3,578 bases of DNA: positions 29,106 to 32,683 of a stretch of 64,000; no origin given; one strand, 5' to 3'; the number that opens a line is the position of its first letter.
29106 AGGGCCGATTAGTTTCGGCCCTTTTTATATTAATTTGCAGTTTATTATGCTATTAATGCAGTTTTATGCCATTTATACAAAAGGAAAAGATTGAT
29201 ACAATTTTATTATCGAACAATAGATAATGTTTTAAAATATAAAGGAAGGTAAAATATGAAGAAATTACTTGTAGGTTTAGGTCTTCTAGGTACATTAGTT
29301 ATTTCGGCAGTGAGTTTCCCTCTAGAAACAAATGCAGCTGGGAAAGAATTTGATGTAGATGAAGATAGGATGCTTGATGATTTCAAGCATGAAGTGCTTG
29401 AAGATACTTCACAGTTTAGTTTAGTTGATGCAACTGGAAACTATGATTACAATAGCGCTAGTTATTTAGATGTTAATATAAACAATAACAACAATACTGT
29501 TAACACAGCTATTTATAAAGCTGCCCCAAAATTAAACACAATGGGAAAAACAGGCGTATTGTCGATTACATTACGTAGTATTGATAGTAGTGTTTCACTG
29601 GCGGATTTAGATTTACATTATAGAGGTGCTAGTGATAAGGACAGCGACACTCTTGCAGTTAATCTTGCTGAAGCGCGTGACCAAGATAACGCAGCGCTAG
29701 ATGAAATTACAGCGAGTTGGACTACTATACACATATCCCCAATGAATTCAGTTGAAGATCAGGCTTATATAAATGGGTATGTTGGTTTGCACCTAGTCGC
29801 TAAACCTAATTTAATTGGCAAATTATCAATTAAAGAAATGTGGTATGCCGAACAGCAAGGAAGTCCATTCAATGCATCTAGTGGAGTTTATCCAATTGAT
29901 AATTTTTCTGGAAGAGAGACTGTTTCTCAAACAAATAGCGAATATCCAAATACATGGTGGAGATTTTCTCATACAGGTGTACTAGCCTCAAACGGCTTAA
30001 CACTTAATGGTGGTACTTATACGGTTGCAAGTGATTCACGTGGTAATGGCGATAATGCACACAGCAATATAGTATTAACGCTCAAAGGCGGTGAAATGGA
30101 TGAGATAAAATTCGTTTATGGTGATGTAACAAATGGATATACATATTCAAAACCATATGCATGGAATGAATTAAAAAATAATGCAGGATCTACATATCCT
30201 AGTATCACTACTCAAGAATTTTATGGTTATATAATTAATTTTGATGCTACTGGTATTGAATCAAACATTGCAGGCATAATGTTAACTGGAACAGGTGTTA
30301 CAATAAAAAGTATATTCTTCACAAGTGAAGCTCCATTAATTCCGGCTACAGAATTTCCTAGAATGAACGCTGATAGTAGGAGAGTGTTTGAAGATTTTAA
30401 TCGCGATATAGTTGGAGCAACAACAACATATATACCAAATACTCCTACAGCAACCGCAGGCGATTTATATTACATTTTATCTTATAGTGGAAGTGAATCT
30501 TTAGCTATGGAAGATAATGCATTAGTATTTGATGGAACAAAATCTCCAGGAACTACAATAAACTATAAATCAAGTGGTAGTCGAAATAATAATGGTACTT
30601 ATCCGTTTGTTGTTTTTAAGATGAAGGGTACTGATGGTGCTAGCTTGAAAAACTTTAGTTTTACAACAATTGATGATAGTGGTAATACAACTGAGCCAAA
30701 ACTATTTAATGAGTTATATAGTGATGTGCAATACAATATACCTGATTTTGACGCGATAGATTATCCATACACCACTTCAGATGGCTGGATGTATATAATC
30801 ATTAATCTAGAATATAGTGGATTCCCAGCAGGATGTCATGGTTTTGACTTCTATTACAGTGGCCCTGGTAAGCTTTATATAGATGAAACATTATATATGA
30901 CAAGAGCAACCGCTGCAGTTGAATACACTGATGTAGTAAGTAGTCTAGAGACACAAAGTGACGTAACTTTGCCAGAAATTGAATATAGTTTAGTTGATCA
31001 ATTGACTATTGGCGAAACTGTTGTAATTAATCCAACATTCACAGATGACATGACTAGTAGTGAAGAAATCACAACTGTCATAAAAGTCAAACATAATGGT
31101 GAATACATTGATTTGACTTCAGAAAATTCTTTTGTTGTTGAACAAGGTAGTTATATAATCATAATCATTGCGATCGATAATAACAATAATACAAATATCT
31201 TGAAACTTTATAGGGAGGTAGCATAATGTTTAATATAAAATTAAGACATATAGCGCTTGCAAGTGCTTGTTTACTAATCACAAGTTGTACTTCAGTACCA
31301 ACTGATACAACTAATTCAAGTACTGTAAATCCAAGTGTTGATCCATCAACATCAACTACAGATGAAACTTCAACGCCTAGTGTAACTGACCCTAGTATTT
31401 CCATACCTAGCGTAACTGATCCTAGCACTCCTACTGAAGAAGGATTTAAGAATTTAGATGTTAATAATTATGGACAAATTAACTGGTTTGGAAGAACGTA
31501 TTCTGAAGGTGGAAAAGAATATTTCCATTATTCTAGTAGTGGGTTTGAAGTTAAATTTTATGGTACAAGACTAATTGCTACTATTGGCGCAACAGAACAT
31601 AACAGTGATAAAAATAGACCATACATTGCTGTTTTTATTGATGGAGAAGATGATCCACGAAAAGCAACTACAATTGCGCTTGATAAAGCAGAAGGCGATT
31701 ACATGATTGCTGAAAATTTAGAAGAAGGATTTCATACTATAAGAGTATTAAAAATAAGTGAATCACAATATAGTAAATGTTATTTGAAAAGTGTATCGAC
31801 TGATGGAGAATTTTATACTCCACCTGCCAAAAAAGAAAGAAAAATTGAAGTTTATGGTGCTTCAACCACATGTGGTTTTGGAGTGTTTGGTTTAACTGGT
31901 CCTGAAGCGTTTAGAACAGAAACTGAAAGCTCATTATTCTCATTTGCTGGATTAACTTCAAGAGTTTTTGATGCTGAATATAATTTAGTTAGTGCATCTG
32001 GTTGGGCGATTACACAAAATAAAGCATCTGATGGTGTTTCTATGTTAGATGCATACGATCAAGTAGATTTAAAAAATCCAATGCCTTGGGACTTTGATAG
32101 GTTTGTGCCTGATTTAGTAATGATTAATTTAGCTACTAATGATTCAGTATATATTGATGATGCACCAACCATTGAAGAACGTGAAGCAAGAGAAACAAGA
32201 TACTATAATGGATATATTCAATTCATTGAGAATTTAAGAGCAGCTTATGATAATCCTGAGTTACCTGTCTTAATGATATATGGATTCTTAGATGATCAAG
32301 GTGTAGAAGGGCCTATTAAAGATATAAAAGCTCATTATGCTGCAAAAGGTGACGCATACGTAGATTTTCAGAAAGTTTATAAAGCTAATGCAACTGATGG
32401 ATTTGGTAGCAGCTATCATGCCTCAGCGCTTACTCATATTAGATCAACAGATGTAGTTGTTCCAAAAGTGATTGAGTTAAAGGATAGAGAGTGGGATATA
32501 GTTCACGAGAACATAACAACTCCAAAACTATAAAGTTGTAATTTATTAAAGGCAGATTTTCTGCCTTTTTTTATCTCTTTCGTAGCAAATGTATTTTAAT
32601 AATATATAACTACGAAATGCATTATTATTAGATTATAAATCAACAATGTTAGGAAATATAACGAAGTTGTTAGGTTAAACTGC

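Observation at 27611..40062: Paralogous family of secreted surface proteins with repeated D-x-F-x-(G/N)-R modules; two are tail-anchored by a C-terminal TM helix plus basic tail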

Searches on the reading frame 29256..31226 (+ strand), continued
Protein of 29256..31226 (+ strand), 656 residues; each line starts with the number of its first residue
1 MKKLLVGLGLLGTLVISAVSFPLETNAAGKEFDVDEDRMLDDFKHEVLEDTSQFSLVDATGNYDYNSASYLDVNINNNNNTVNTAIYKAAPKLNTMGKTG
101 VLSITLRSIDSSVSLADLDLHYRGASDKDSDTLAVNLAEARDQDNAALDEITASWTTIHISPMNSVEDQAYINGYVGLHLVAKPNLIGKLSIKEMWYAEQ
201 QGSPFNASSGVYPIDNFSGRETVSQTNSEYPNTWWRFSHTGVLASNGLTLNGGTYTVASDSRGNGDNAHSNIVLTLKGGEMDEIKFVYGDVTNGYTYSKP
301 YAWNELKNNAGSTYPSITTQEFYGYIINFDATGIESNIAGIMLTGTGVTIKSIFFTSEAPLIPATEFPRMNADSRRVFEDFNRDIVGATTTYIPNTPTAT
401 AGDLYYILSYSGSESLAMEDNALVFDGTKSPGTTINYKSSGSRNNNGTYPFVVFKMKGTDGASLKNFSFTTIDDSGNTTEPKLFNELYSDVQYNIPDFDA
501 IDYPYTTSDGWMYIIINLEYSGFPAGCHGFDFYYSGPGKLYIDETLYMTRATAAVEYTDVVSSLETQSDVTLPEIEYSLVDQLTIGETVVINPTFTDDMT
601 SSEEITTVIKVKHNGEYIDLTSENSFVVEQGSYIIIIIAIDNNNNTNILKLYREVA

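Call 84: find_encoding_contigs(protein=P0131, flank=10000, max_places=2)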
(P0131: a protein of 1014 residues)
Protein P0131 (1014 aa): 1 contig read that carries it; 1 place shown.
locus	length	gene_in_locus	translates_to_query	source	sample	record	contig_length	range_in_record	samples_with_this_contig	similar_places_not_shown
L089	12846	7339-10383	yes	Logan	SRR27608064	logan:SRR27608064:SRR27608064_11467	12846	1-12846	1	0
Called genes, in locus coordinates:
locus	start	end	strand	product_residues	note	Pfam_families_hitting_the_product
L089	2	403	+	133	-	?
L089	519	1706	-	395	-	PF03315:SDH_beta, PF03313:SDH_alpha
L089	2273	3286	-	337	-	PF00149:Metallophos (weak)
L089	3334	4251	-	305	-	PF09851:SHOCT (weak)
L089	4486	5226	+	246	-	PF14808:TMEM164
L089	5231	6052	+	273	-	PF14808:TMEM164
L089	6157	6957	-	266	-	PF01553:Acyltransferase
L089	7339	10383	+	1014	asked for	-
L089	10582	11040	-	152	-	PF12671:Amidase_6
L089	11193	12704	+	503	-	-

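Call 85: find_encoding_contigs(protein=P0013, flank=10000, max_places=2)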
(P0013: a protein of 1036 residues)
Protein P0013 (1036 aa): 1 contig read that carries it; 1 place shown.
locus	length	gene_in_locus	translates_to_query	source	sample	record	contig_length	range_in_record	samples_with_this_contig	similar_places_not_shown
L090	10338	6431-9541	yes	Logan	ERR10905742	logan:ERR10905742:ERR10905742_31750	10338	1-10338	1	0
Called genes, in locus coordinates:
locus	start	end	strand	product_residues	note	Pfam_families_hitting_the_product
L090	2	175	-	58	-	?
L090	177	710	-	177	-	PF14512:TM1586_NiRdase, PF00881:Nitroreductase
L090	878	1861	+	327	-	PF00849:PseudoU_synth_2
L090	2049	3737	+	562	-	-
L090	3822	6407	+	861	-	PF00295:Glyco_hydro_28, PF00754:F5_F8_type_C, PF22633:F5_F8_type_C_2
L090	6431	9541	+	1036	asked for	PF16403:Bact_surface_Ig-like (faint), PF00801:PKD (faint)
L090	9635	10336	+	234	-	?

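Call 95: search_solved_structures(query=A4, max_evalue=1)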
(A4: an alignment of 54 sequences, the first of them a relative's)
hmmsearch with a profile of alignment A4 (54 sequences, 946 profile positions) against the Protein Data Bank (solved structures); distinct sequences matched with E-value up to 1: 11.
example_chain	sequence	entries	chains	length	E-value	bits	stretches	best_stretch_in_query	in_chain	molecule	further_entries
4aqo_A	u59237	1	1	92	0.00062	21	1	809-895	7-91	COLLAGENASE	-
4jrw_A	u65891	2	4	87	0.00067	20.9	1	811-896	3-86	Collagenase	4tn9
2kpn_A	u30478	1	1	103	0.00083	20.6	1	811-899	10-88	Bacillolysin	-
2y72_A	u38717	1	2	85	0.0096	17.1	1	816-895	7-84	COLLAGENASE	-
4l9d_A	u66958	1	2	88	0.019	16.1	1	864-896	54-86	Protease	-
2c26_A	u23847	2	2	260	0.04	15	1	835-903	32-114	ENDOGLUCANASE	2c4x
6v3p_C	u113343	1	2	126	0.055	14.6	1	814-906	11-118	IgA FC receptor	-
4mgq_A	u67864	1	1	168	0.057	14.5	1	696-745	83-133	Glycosyl hydrolase family 10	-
7dtd_B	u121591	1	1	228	0.62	11.1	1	859-942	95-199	Sodium channel subunit beta-4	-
3b7k_A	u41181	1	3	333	0.75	10.8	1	813-876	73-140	Acyl-coenzyme A thioesterase 12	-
4r80_A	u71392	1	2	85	0.84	10.7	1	807-861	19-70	OR486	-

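Call 105: list_cluster_members(proteins=[P0082, P0100, P0009, P0011, P0016, P0036, P0059, P0091, P0101, P0022])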
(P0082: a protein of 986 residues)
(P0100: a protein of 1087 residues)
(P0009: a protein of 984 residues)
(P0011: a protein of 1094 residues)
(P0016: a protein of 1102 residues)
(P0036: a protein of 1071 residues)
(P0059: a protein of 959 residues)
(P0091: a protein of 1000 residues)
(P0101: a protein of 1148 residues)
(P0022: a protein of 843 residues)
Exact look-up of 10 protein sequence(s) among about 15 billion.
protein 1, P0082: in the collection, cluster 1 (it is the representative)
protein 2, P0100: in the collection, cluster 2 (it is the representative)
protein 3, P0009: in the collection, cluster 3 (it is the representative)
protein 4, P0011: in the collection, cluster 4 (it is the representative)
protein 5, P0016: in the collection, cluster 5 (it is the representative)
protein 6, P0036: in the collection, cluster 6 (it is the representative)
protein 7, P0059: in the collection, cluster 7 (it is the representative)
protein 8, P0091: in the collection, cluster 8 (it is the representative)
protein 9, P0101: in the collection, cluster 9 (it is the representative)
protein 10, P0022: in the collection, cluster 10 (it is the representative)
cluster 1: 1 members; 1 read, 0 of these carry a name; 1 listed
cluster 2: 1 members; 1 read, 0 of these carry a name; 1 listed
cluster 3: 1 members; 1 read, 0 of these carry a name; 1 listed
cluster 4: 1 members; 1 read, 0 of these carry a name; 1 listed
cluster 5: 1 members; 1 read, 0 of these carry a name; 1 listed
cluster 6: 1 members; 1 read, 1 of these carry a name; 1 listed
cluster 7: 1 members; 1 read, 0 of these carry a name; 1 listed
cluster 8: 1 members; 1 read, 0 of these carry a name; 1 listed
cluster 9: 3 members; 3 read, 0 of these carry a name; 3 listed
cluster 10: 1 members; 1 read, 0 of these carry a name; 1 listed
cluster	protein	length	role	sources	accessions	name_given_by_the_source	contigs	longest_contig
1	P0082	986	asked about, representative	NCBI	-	-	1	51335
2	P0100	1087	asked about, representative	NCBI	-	-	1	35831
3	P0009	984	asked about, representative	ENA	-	-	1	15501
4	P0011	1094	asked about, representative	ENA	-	-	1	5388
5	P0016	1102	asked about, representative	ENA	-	-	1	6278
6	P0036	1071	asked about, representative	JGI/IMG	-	hypothetical protein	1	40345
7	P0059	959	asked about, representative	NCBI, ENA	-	-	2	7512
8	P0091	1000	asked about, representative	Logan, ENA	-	-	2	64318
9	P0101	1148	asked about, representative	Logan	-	-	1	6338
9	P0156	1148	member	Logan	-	-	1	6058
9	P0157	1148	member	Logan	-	-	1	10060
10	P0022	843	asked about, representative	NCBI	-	-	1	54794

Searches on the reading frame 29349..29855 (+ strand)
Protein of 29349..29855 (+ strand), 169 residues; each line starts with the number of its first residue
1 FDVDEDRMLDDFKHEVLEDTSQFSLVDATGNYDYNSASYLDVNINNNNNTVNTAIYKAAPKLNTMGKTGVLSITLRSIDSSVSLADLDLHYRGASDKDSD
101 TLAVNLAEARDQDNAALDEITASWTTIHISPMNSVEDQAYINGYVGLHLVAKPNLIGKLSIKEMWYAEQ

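Call 99: search_solved_structures(query=A6, max_evalue=10, show_alignments=3)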
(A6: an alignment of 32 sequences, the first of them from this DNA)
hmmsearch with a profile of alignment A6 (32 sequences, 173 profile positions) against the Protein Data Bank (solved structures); distinct sequences matched with E-value up to 10: 0.

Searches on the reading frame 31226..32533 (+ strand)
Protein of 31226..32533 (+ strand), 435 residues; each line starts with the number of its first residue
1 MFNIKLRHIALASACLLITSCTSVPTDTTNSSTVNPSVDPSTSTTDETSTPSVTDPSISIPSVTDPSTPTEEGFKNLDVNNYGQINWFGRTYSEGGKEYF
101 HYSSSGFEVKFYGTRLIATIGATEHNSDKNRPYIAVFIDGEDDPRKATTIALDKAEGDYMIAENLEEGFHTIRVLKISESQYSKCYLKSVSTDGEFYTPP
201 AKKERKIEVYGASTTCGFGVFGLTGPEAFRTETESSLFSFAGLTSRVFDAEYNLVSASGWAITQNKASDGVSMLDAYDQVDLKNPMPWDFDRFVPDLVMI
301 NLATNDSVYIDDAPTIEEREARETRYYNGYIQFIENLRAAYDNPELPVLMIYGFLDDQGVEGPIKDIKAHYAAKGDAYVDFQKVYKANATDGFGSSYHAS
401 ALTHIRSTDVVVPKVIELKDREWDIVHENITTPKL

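Call 3: search_protein_families(library=pfam, proteins=[window:31226-32533:+], max_evalue=0.1)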
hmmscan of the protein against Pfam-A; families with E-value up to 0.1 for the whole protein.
window:31226-32533:+ (435 aa): 3 families
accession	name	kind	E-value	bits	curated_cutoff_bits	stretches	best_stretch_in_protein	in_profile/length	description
PF17996.7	CE2_N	-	1.3e-15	57.8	27.9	1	89-200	3-108/108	Carbohydrate esterase 2 N-terminal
PF13472.12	Lipase_GDSL_2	-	1.4e-07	32.6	32.9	1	210-390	2-158/178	GDSL-like Lipase/Acylhydrolase family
PF00657.28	Lipase_GDSL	-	4.2e-06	27.5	23.6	1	210-343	4-116/208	GDSL-like Lipase/Acylhydrolase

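Call 89: search_protein_families(library=ncbifam, proteins=[window:31226-32533:+], max_evalue=0.00001)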
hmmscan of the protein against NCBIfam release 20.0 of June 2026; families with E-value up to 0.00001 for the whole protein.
window:31226-32533:+ (435 aa): 1 family
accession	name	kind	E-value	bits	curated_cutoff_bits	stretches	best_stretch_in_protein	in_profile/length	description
NF042969.1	AcxyGlmanDactase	equivalog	2.6e-25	89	500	1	84-344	4-250/323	bifunctional acetylxylan esterase/glucomannan deacetylase AxeC2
